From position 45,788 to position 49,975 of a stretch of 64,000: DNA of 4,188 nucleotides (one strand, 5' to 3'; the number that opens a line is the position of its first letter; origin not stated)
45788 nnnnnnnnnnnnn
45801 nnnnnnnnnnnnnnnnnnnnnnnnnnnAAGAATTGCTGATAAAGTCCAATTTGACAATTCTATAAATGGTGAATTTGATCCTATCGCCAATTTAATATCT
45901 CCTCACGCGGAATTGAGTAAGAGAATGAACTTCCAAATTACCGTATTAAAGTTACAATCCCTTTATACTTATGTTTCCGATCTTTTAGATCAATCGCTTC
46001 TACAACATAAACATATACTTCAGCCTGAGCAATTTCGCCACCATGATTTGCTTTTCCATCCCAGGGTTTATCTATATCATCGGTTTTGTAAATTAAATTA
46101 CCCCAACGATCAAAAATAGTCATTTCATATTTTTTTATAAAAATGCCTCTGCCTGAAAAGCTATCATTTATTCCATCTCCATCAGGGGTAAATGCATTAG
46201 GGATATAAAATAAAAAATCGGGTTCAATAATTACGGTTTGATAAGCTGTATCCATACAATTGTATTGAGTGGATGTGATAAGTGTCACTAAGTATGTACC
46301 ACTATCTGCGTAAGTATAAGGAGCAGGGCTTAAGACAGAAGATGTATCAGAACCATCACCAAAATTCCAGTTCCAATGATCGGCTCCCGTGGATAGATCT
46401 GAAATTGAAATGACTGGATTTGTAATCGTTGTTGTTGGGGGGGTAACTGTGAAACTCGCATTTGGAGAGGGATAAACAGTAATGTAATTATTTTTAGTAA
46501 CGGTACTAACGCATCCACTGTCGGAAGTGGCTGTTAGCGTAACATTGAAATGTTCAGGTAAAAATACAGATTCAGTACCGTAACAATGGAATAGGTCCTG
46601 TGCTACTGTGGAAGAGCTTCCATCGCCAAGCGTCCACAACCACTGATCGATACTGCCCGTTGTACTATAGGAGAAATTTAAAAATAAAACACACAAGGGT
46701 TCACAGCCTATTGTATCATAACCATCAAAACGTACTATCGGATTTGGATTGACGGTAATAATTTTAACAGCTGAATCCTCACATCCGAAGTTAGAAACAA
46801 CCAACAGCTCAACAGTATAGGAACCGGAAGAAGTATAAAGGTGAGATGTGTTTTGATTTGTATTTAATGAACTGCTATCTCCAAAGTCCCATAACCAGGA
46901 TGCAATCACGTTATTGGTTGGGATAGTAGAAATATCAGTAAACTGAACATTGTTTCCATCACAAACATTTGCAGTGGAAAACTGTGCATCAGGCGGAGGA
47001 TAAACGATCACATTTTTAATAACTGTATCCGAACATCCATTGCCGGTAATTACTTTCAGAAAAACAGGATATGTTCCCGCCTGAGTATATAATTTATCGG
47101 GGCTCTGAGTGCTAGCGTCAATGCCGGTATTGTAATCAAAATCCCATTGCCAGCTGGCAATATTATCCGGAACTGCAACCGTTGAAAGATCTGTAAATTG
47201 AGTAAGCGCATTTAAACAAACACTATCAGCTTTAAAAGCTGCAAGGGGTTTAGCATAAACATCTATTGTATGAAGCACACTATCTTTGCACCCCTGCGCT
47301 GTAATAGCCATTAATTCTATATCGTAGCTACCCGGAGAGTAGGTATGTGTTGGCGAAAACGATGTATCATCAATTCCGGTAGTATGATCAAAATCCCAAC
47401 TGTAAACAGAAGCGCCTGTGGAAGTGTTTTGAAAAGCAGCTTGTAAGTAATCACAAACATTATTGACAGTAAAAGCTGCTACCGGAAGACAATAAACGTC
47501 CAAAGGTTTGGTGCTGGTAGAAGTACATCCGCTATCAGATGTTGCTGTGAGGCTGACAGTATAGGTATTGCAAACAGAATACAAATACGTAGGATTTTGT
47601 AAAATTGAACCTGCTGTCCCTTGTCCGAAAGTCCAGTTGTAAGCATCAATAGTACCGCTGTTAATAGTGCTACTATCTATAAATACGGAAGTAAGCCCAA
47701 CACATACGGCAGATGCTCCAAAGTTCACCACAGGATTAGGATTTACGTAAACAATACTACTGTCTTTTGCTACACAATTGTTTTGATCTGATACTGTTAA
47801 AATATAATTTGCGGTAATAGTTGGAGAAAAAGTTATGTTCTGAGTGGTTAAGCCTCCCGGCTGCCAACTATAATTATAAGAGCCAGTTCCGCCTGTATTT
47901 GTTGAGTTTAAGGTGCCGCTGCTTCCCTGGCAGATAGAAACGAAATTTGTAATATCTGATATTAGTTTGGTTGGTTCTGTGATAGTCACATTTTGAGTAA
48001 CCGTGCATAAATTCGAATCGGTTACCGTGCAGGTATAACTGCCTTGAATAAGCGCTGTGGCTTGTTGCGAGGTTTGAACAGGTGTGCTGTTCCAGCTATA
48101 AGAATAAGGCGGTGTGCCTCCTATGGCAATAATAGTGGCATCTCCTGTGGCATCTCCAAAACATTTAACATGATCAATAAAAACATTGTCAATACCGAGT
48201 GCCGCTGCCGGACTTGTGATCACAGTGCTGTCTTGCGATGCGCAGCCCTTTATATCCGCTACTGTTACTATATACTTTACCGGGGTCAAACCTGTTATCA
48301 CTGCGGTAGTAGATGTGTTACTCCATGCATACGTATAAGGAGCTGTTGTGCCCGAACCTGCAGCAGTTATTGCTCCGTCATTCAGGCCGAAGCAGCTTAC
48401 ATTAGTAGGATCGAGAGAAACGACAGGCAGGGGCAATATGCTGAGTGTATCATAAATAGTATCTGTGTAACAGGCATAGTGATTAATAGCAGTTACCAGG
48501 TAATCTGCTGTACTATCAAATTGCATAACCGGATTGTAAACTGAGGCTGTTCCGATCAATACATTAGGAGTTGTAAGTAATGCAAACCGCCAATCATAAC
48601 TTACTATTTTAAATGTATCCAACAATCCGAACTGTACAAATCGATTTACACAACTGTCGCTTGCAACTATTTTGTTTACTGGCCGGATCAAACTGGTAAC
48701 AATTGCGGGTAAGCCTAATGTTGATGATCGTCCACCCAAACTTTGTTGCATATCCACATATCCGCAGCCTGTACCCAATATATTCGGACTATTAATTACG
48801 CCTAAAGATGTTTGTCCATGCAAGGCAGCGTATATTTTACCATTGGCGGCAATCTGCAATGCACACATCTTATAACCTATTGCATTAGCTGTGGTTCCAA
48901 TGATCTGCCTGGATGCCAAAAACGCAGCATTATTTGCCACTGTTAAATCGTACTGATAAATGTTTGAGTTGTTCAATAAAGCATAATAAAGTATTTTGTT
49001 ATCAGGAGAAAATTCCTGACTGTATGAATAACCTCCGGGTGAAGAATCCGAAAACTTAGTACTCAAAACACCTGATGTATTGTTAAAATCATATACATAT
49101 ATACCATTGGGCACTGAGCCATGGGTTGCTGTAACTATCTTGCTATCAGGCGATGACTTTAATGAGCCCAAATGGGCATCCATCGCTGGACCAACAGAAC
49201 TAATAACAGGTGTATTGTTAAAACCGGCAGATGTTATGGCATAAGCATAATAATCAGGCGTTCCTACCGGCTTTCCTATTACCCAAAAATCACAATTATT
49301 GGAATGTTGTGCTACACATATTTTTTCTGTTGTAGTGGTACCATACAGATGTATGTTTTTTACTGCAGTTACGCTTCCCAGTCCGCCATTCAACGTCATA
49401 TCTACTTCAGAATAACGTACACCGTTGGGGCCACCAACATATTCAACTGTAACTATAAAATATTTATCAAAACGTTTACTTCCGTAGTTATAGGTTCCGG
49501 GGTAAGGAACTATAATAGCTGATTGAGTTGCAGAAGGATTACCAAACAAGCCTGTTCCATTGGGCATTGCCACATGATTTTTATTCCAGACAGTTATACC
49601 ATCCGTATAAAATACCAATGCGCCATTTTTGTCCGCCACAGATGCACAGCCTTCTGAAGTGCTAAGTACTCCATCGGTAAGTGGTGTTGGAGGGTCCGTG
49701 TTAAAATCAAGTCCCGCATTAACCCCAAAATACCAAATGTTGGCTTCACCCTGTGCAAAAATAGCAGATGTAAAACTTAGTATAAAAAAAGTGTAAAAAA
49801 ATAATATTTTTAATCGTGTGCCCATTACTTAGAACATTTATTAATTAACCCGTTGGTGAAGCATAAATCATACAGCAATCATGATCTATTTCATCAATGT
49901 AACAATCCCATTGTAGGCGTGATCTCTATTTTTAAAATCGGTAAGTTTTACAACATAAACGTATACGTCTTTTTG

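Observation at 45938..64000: Five co-oriented giant SprB-repeat/PKD adhesin-like genes sharing a near-identical T9SS type B C-terminal domain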

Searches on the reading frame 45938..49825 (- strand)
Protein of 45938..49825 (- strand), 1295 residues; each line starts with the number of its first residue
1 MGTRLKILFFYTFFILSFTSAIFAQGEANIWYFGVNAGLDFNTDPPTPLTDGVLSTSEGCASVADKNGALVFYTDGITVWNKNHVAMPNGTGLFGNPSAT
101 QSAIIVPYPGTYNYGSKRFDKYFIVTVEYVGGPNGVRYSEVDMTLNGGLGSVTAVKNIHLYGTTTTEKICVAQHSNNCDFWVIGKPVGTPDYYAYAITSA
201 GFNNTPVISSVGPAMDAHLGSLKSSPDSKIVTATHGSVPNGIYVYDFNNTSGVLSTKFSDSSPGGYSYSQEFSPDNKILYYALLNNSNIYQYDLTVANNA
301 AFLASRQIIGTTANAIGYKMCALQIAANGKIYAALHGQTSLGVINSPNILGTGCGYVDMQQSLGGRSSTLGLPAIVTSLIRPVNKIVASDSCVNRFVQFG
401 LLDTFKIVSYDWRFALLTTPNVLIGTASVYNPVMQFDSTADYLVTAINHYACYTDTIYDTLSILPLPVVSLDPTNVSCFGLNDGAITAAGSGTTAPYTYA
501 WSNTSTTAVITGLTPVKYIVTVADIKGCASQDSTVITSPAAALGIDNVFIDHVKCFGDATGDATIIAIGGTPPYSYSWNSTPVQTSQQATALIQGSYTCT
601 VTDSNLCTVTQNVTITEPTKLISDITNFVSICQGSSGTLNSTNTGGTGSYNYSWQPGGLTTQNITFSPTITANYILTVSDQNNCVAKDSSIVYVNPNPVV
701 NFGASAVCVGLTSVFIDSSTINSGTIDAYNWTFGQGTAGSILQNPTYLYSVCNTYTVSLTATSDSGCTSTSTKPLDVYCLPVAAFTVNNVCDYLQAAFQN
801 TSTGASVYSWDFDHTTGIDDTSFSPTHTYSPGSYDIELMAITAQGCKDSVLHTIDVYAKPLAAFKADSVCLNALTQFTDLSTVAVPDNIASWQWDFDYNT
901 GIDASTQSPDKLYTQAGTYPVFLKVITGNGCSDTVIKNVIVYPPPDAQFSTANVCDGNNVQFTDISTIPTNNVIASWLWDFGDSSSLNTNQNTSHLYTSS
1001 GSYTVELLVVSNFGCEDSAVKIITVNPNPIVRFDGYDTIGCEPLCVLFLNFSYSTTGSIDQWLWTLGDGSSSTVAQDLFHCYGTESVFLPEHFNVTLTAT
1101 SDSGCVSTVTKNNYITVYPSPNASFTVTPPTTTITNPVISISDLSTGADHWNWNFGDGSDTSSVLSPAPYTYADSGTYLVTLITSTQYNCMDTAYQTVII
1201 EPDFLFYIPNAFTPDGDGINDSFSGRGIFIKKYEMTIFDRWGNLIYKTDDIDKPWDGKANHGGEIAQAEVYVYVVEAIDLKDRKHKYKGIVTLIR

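Call 7: search_protein_families(library=pfam, proteins=[window:45938-49825:-], max_evalue=0.01)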
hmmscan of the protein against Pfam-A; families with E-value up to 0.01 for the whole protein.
window:45938-49825:- (1295 aa): 5 families
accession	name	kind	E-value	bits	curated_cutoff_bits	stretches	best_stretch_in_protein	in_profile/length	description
PF18911.6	PKD_4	-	4.7e-58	193.7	27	6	944-1022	3-80/85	PKD domain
PF00801.26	PKD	-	7.7e-25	87.1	23.5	3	956-1022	13-78/80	PKD domain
PF13573.12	SprB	-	8.3e-20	70.6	28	2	472-505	3-36/37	SprB repeat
PF13585.12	CHU_C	-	3.3e-18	66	27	1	1208-1293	3-86/86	CHU_C Type IX secretion signal domain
PF08329.16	ChitinaseA_N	-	0.0017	18.5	21.2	0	989-1025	71-107/133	Chitinase A, N-terminal domain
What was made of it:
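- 45938..49825 (-): g1: 1295-aa T9SS type B cargo. Order: signal peptide, 7-bladed-type beta-propeller head, 2 SprB repeats, Ig/PKD stalk, type B CTD. Pfam PKD_4, SprB, CHU_C (call 7).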

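Call 8: search_protein_families(library=ncbifam, proteins=[window:45938-49825:-], max_evalue=0.01)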
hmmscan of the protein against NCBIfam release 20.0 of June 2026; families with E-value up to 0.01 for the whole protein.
window:45938-49825:- (1295 aa): 1 family
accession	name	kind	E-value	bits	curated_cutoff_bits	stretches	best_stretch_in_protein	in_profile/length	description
TIGR04131.1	Bac_Flav_CTERM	domain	1.1e-12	47.9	35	1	1208-1295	3-85/85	T9SS type B sorting domain-containing protein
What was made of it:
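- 45938..49825 (-): TIGR04131 47.9 bits (call 8).
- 45941..46204 (-): g1 type B CTD (aa 1208-1295). Calls 7, 8.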

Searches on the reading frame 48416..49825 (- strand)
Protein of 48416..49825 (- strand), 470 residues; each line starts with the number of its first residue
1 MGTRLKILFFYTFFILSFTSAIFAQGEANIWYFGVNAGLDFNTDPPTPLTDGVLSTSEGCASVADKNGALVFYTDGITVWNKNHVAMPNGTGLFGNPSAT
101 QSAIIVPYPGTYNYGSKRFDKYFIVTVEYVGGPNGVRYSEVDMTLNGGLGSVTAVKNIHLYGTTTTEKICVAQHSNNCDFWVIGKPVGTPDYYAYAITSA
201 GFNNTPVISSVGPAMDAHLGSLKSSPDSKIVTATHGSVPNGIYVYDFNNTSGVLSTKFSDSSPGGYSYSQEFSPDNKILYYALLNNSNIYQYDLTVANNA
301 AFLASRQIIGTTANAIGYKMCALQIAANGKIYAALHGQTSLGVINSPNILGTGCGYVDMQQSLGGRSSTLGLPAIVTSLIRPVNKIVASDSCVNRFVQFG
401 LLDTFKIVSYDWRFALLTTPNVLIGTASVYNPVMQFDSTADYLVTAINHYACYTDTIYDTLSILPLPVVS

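Call 43: search_solved_structures(query=window:48416-49825:-, max_evalue=1)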
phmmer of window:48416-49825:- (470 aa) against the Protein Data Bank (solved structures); distinct sequences matched with E-value up to 1: 1.
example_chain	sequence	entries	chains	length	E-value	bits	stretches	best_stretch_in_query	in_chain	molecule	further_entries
4ut5_A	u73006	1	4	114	0.11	14.6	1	307-391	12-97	LECB LECTIN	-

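Call 46: find_homologous_proteins(query=window:48416-49825:-, max_evalue=0.00001)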
Query window:48416-49825:- (470 aa): 1713 proteins with E <= 0.00001 among 8000 candidates; the best 120 are listed.
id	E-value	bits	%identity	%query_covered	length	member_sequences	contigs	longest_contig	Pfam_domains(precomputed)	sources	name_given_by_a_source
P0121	5.4e-230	782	73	100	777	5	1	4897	PF13573.13,PF18911.7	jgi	jgi:PKD repeat protein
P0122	2.3e-216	737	70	99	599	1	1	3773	PF13573.13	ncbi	ncbi:MAG: hypothetical protein ACXWV2_08155, partial [Chitinophagaceae bacterium]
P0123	5.3e-180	617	62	99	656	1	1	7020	PF00801.27,PF13573.13,PF18911.7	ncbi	ncbi:MAG: PKD domain-containing protein, partial [Bacteroidia bacterium]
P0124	1.5e-160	553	97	55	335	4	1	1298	PF13573.13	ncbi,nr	ncbi:MAG: SprB repeat-containing protein, partial [Bacteroidota bacterium]|nr:SprB repeat-containing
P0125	2.2e-140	487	62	78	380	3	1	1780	-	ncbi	-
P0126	1.7e-135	471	50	98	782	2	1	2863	PF13585.13,PF19081.7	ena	-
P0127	1.4e-129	451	49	95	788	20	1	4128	PF00801.27,PF13573.13,PF13585.13,PF18911.7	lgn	-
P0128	1.5e-129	451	49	94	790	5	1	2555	PF00801.27,PF13573.13,PF13585.13,PF18911.7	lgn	-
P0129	5.0e-127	443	49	95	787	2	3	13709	PF00801.27,PF13573.13,PF13585.13,PF18911.7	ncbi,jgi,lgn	jgi:gliding motility-associated-like protein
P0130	5.0e-126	439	47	95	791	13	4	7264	PF00801.27,PF13573.13,PF13585.13,PF18911.7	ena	-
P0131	9.7e-126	439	48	94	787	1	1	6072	PF00801.27,PF13573.13,PF13585.13,PF18911.7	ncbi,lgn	-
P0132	6.5e-119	416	47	98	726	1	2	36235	PF13585.13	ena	-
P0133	1.3e-117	412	46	94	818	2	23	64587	PF13585.13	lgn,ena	-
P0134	5.3e-116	406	46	94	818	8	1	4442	PF13585.13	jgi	jgi:gliding motility-associated-like protein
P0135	8.1e-115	403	47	95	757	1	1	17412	PF13585.13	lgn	-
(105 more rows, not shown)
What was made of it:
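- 48686..49744 (-): g1 head (aa ~28-380): beta-propeller with no Pfam model. More than 1700 homologues, on T9SS type B and some type A cargo. Call 46 (homologues).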

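Call 57: predict_structure(alignment_id=A1)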
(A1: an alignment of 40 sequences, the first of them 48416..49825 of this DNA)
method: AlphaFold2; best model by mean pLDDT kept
length: 470 residues; sequences in the alignment: 40
mean_pLDDT: 90.7   pTM: 0.83
mean pLDDT of the five models: 90.7, 90.6, 90.3, 88.6, 88.3
residues with pLDDT >= 90: 351; 70-90: 95; 50-70: 15; < 50: 9
segments of 3 or more residues with pLDDT < 50: 18-26
pLDDT, mean of each block of 10 residues (from residue 1): 74 66 56 94 92 90 88 96 97 92 91 85 93 92 96 97 89 89 95 96 97 93 94 95 98 98 95 96 96 98 98 93 92 97 97 96 96 74 76 92 84 96 95 95 92 82 81
secondary structure, 60 per line:
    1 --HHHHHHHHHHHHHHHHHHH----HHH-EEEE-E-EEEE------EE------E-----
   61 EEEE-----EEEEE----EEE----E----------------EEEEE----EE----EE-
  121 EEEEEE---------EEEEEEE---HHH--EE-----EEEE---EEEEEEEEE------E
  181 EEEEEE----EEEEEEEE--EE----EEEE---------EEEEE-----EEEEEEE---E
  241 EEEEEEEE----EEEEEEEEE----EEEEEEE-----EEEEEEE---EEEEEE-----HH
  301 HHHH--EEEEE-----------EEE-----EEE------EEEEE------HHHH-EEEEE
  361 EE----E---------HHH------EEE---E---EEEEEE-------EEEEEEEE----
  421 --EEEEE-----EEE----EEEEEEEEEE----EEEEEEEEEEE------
elements in order: H3-21 E30-33 E37-40 E61-64 E70-74 E79-81 E103-107 E121-126 E136-142 E158-161 E165-173 E180-186 E191-198 E207-210 E220-224 E230-236 E240-248 E253-261 E266-272 E278-284 E288-293 H299-304 E307-311 E323-325 E331-333 E340-344 H351-354 E356-362 E386-388 E396-401 E409-416 E423-427 E433-435 E440-449 E454-464
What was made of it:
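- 48686..49744 (-): Call 57 (AF2 pLDDT 90.7, pTM 0.83).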

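Call 59: fold_search(model_id=the predicted structure, library=pdb)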
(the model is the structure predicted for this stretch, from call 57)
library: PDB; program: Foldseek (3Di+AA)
matches with E <= 10: 1739; with E <= 0.001: 587
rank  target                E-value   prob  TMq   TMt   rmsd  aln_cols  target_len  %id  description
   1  1l0q_A                2.7e-13  1.00  0.34  0.39  15.3       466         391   14  Tandem YVTN beta-propeller and PKD domains from an archaeal surface layer protein (released 2002-11-06)
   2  7xbw_D                1.1e-08  1.00  0.38  0.52   8.6       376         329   12  Cryo-EM structure of the human chemokine receptor CX3CR1 in complex with Gi1 (released 2022-07-13)
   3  7mqa_LR               3.1e-08  1.00  0.28  0.18  24.1       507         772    9  Cryo-EM structure of the human SSU processome, state post-A1 (released 2021-09-22)
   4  8uo4_B                5.8e-08  1.00  0.35  0.46  10.8       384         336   11  CryoEM structure of beta-2-adrenergic receptor in complex with GTP-bound Gs heterotrimer (Class T) (released 2024-03-06)
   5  8wc8_B                7.8e-08  1.00  0.39  0.53   8.1       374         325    9  Cryo-EM structure of the ZH8651-bound hTAAR1-Gs complex (released 2023-12-27)
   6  7w40_C                8.7e-08  1.00  0.38  0.53   8.7       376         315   10  Cryo-EM Structure of Human Gastrin Releasing Peptide Receptor in complex with the agonist Bombesin (6-14) [D-Phe6, bet (released 2023-02-22)
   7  5m89_A                1.8e-07  1.00  0.38  0.51   8.3       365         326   12  Spliceosome component (released 2018-03-14)
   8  6igb_A                2.0e-07  1.00  0.35  0.44  18.1       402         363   15  the structure of Pseudomonas aeruginosa Periplasmic gluconolactonase, PpgL (released 2018-11-21)
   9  5mzh_A                2.3e-07  1.00  0.36  0.40  15.6       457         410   10  Crystal structure of ODA16 from Chlamydomonas reinhardtii (released 2017-03-22)
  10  9n6z_LO               2.5e-07  1.00  0.34  0.22  22.6       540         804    9  SSU processome maturation and disassembly, State D (released 2025-11-05)
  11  9jcq_B                2.7e-07  1.00  0.37  0.49   9.4       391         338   11  Cryo-EM structure of the proton-sensing GPCR (GPR4)-Gs protein complex at pH 7.4 (released 2025-07-09)
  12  8gg8_B                2.9e-07  1.00  0.38  0.51  10.2       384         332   12  CryoEM structure of beta-2-adrenergic receptor in complex with GTP-bound Gs heterotrimer (transition intermediate #14  (released 2024-03-06)
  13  8unw_B                2.9e-07  1.00  0.38  0.50   9.3       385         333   11  CryoEM structure of beta-2-adrenergic receptor in complex with GTP-bound Gs heterotrimer (Class L) (released 2024-03-06)
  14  7e2x_B                3.1e-07  1.00  0.39  0.52   6.6       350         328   10  Apo serotonin 1A (5-HT1A) receptor-Gi protein complex (released 2021-04-14)
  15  8qbn_W                3.1e-07  1.00  0.33  0.39  15.2       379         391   12  Structure of the non-canonical CTLH E3 substrate receptor WDR26 bound to YPEL5 (released 2024-05-15)
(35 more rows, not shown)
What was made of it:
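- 48686..49744 (-): Call 59 (Foldseek top hit 1L0Q, YVTN propeller plus PKD, E 2.7e-13, then WD40 and lactonase propellers).
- Checked: The g1 head is a beta-propeller (AF2 pLDDT 90.7; top PDB hit 1L0Q, a YVTN propeller plus PKD; calls 57, 59).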
